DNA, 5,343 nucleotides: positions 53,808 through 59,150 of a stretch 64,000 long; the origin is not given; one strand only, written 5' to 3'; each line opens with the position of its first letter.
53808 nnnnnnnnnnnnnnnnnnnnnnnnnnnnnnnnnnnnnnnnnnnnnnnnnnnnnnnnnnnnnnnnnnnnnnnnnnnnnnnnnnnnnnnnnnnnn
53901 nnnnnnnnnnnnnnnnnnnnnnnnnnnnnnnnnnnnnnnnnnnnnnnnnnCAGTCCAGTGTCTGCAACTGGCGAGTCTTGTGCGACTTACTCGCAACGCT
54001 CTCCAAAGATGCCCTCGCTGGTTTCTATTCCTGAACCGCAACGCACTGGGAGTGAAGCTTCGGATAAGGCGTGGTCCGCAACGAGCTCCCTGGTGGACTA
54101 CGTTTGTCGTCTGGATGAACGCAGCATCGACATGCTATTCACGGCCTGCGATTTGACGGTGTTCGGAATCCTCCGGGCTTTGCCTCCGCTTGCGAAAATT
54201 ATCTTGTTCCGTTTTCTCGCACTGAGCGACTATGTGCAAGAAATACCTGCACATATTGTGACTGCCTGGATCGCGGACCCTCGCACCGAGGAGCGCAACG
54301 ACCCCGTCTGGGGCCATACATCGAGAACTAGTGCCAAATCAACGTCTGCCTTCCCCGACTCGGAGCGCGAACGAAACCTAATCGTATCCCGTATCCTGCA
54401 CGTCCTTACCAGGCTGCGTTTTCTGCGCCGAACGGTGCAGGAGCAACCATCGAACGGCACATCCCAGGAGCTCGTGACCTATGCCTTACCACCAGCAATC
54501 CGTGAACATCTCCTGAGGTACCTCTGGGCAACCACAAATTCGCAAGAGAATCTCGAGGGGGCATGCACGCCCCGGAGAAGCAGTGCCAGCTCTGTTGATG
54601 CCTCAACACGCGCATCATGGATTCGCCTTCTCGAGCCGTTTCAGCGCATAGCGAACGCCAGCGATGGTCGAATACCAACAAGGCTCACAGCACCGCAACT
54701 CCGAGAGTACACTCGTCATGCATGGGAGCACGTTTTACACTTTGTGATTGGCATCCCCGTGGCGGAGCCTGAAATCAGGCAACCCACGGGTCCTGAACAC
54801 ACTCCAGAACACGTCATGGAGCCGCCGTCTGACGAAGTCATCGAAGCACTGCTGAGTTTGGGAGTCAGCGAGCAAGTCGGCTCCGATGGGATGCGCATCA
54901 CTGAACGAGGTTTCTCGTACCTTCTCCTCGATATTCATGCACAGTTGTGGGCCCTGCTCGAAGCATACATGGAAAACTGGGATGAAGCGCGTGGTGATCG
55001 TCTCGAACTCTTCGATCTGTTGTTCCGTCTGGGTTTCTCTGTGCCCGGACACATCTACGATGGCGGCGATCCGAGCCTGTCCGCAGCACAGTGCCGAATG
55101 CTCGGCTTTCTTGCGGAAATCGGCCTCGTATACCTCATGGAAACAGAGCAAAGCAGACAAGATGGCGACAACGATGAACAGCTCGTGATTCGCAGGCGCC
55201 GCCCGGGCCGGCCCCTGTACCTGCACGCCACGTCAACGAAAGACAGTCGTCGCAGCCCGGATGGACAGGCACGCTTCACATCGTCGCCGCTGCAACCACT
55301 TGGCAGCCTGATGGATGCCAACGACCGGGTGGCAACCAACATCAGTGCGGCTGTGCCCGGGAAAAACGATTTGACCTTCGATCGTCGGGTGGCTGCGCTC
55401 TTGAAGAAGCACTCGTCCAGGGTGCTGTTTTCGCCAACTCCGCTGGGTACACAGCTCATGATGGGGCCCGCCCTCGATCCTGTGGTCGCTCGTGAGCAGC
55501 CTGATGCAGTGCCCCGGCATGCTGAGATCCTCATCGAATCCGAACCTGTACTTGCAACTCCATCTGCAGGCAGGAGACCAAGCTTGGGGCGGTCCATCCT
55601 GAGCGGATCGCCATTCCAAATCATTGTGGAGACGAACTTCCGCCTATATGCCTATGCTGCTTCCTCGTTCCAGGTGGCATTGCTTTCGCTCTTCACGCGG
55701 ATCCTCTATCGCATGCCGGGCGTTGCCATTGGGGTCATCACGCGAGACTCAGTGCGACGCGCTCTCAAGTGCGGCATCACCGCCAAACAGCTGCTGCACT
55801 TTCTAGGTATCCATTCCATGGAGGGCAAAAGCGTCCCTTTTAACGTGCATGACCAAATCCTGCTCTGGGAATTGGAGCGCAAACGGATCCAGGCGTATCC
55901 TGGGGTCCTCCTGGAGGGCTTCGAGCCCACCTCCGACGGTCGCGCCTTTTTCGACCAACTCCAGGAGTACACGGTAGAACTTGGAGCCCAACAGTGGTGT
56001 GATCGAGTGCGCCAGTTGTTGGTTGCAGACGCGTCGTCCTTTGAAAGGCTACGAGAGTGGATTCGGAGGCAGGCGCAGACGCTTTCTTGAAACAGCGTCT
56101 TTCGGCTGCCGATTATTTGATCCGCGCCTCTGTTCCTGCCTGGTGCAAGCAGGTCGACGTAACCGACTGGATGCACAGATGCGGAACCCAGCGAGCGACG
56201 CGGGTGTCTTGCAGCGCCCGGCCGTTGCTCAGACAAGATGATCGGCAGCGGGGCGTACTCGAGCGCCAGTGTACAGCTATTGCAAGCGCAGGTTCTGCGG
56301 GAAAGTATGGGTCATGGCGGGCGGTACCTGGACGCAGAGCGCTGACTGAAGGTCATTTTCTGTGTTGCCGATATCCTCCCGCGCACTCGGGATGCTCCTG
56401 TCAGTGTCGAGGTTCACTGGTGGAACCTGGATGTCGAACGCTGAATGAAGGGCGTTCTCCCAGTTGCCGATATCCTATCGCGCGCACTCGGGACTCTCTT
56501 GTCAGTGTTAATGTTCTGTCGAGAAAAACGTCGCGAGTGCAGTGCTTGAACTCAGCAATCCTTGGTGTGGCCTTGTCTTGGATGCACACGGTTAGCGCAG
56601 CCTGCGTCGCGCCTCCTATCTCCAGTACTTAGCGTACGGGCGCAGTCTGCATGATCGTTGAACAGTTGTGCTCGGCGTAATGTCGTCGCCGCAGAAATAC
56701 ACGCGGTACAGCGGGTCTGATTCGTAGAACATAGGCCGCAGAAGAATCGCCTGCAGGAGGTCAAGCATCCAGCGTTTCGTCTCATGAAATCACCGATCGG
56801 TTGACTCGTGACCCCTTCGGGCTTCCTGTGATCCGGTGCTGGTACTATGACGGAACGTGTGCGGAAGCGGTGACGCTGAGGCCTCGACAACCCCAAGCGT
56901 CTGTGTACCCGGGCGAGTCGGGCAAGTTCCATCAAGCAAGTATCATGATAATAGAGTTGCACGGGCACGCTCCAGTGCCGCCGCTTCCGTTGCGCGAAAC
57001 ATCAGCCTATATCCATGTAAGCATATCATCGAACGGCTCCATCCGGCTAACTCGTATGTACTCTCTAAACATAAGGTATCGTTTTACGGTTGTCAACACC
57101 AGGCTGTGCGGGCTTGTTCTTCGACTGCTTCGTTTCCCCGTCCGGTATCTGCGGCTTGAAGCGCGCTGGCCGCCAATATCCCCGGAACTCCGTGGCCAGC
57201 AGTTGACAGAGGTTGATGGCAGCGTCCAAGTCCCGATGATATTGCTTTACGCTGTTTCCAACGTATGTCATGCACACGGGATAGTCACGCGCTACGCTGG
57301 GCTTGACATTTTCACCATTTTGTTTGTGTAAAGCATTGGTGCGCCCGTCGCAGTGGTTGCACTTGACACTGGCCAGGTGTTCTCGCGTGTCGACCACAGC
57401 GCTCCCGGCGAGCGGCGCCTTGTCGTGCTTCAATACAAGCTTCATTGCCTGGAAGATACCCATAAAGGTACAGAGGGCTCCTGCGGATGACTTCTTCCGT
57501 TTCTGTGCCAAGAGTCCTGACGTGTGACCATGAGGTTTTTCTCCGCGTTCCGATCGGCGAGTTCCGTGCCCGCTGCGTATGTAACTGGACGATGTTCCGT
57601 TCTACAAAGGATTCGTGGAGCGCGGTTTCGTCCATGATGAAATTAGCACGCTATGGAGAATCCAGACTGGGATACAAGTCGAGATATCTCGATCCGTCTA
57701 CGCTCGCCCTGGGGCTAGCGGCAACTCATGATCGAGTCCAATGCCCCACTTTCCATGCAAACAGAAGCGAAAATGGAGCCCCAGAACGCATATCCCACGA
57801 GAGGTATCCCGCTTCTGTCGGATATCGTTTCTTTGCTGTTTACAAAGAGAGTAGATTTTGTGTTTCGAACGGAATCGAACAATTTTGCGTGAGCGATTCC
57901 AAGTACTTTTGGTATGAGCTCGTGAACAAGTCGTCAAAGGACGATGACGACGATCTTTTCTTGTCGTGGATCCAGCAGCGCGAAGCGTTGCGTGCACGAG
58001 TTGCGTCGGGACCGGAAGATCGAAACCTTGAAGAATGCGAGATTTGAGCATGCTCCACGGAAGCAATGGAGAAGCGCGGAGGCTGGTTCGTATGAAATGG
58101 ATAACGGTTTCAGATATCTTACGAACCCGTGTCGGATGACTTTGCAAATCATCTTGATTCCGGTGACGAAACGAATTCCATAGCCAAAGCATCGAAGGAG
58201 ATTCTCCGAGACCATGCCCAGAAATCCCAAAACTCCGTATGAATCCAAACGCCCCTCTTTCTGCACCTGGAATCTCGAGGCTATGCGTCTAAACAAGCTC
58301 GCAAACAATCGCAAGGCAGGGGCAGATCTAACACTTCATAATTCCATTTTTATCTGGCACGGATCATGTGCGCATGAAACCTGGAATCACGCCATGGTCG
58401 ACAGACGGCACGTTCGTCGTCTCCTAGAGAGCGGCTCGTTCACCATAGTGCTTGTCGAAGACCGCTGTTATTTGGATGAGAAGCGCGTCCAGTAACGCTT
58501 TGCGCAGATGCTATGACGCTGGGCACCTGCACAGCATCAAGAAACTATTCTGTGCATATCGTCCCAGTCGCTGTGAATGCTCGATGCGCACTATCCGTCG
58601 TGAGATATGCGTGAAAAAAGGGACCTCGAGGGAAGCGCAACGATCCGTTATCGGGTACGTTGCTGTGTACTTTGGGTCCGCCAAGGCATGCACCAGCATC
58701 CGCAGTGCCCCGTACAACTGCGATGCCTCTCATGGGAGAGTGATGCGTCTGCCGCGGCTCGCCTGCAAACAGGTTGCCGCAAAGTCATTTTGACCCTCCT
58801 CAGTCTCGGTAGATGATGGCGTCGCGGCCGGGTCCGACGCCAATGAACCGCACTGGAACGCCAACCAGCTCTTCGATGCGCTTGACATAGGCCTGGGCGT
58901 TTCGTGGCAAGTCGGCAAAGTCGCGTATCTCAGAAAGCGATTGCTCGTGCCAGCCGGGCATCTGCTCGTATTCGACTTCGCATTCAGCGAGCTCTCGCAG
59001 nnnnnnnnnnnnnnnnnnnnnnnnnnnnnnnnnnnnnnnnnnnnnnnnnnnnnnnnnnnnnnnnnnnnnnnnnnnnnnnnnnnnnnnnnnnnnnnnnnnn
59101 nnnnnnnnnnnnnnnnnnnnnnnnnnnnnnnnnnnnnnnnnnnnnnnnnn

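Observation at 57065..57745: Fanzor/TnpB-like RNA-guided nuclease relic in an otherwise gene-less 2.7-kb gap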

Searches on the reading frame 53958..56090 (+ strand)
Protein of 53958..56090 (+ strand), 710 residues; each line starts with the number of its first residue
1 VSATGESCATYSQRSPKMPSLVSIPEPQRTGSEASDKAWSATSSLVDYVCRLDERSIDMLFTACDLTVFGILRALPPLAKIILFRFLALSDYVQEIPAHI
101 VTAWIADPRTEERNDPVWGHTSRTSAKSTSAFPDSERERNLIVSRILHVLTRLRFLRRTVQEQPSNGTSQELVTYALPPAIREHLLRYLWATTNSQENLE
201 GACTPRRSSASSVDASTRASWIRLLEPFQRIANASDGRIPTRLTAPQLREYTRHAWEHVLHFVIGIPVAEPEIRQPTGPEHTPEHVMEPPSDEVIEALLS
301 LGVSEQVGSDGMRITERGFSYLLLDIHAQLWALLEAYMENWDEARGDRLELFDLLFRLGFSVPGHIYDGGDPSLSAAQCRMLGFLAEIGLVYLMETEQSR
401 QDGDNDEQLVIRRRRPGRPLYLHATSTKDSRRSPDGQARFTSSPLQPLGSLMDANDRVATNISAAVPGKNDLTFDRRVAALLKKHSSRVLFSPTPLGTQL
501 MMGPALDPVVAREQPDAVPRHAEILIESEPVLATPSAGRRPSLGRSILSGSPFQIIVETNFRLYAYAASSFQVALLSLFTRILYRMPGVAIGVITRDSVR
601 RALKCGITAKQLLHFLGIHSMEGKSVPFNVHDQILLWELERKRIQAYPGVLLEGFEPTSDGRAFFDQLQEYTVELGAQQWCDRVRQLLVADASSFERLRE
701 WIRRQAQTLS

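Call 17: search_protein_families(library=pfam, proteins=[window:53958-56090:+], max_evalue=0.001)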
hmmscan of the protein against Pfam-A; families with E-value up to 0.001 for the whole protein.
window:53958-56090:+ (710 aa): 2 families
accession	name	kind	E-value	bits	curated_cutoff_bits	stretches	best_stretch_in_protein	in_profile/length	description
PF03849.19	Tfb2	-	4.9e-58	197.2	34.5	2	47-398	1-261/358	Transcription factor Tfb2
PF18307.6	Tfb2_C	-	6.6e-17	62.1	23.2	1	632-703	1-68/68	Transcription factor Tfb2 (p52) C-terminal domain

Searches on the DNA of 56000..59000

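Call 81: search_rna_families(source=window, start=56000, end=59000, threshold=evalue, max_evalue=1)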
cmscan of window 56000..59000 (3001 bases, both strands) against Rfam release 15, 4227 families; matches with E-value up to 1: 0.
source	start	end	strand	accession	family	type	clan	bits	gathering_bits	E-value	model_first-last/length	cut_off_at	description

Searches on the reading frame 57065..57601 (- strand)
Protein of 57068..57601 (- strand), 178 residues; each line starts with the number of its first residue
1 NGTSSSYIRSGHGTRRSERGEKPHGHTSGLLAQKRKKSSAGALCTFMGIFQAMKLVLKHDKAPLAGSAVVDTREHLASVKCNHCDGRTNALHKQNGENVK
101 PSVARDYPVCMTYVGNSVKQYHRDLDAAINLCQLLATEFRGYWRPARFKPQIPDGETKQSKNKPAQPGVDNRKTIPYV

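Call 7: search_protein_families(library=pfam, proteins=[window:57065-57511:-, window:57068-57601:-], max_evalue=10)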
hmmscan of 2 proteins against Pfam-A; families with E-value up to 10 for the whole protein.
window:57065-57511:- (148 aa): 2 families
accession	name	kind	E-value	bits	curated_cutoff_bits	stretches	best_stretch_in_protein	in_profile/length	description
PF07282.18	Cas12f1-like_TNB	-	0.0085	16.7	26.3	1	31-101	11-60/60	Cas12f1-like, TNB domain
PF24056.1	zf-C2H2_ZFHX3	-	0.022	14.9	27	1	49-63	1-15/25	Zinc finger homeobox protein 3-like, C2H2 type zinc-finger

seq(178 aa): 2 families
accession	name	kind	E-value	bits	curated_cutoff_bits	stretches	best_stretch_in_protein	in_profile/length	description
PF07282.18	Cas12f1-like_TNB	-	0.011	16.3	26.3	1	61-131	11-60/60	Cas12f1-like, TNB domain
PF24056.1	zf-C2H2_ZFHX3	-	0.024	14.8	27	1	79-93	1-15/25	Zinc finger homeobox protein 3-like, C2H2 type zinc-finger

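Call 8: search_protein_families(library=ncbifam, proteins=[window:57065-57511:-], max_evalue=10)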
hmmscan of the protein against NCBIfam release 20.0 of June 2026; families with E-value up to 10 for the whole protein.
window:57065-57511:- (148 aa): 0 families

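Call 9: find_homologous_proteins(query=window:57068-57601:-, max_evalue=1)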
Query seq(178 aa) (178 aa): 1 proteins with E <= 1 among 16 candidates.
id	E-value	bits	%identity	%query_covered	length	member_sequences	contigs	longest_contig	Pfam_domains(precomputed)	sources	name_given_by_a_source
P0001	7.4e-84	298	99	74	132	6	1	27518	-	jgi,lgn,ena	-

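Call 14: find_encoding_contigs(protein=P0001, flank=10000, max_places=10)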
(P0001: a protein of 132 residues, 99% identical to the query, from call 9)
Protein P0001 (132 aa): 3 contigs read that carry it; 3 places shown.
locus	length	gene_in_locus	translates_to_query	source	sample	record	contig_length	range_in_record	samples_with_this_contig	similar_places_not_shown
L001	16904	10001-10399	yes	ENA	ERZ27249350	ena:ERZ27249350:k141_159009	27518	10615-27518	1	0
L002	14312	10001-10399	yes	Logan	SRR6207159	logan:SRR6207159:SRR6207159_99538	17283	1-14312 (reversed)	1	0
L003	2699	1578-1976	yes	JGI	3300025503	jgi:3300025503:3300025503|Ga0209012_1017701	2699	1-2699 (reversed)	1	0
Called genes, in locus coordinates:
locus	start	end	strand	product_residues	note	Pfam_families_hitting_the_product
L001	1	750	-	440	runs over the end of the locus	PF08603:CAP_C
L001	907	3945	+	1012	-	-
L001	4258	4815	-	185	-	-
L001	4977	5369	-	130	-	PF01920:Prefoldin_2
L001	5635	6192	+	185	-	-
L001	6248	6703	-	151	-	-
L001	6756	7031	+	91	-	-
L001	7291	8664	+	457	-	PF00709:Adenylsucc_synt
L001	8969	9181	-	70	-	-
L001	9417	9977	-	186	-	-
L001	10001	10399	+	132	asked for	-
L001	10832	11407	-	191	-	-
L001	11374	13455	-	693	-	PF03849:Tfb2, PF18307:Tfb2_C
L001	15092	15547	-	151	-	-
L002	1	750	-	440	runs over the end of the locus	PF08603:CAP_C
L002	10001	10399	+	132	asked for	-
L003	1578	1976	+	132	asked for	-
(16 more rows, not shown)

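Call 19: search_protein_representatives(protein=window:57065-57511:-)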
Query: 148 residues. Proteins with E-value up to 0.001 (for the whole library): 27; up to 1e-10: 1; up to 1e-30: 1. The best 27 are listed.
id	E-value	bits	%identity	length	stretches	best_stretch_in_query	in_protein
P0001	8.0e-85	298.3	99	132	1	17-148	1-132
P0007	1.4e-10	57.5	41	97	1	41-135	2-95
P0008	6.8e-10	55.3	38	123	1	29-141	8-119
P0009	1.4e-08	51.0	40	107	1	39-141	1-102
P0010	6.6e-08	48.9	42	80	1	41-120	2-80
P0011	9.1e-08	48.4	34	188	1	16-123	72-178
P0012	1.3e-06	44.7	33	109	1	26-129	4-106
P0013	2.4e-06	43.9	32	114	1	18-123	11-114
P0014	3.3e-06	43.4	36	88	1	41-126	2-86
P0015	3.6e-06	43.3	38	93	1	22-108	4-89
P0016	5.9e-06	42.6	30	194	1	37-144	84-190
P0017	2.1e-05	40.8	36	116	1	40-134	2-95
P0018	2.3e-05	40.6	36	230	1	37-125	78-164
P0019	3.7e-05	40.0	34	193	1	2-143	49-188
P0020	5.7e-05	39.4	42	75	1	43-114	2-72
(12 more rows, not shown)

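Call 23: search_solved_structures(query=A1, max_evalue=10, show_alignments=3)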
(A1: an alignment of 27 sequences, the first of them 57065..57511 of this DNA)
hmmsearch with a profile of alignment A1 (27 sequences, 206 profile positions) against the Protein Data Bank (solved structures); distinct sequences matched with E-value up to 10: 1.
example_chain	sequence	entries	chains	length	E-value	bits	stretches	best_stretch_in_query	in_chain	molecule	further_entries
6lix_A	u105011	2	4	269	0.96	12.6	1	87-119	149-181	Chromophore lyase CRL, chloroplastic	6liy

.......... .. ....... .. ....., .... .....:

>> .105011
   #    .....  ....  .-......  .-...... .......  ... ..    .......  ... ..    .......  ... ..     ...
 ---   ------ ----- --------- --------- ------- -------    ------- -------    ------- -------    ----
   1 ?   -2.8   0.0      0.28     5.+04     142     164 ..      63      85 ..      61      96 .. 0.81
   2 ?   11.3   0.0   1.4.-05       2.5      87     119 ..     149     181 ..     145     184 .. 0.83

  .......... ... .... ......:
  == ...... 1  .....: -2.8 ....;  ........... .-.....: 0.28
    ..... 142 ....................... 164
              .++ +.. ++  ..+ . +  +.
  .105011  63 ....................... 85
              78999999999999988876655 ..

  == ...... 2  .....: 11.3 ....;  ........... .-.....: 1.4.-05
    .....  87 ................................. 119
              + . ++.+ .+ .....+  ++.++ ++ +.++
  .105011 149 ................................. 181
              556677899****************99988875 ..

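Call 24: search_protein_families(library=pfam, alignment_id=A1, max_evalue=1)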
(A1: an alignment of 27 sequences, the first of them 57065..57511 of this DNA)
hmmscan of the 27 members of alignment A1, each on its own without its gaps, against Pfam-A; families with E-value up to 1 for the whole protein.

A. member 1, window:57065-57511:- (148 aa): 2 families
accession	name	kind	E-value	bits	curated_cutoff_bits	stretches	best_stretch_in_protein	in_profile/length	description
PF07282.18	Cas12f1-like_TNB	-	0.0085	16.7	26.3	1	31-101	11-60/60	Cas12f1-like, TNB domain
PF24056.1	zf-C2H2_ZFHX3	-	0.022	14.9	27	1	49-63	1-15/25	Zinc finger homeobox protein 3-like, C2H2 type zinc-finger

B. families by the number of members that match (of 27 scanned): 6 families
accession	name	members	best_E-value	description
PF07282.18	Cas12f1-like_TNB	5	8e-06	Cas12f1-like, TNB domain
PF23549.1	Zn_ribbon_GRF_2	2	0.11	GRF-like zinc ribbon domain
PF24056.1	zf-C2H2_ZFHX3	1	0.022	Zinc finger homeobox protein 3-like, C2H2 type zinc-finger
PF23508.1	MBB1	1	0.049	MBB1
PF03691.19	UPF0167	1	0.067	Uncharacterised protein family (UPF0167)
PF17320.7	DUF5363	1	0.092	Family of unknown function (DUF5363)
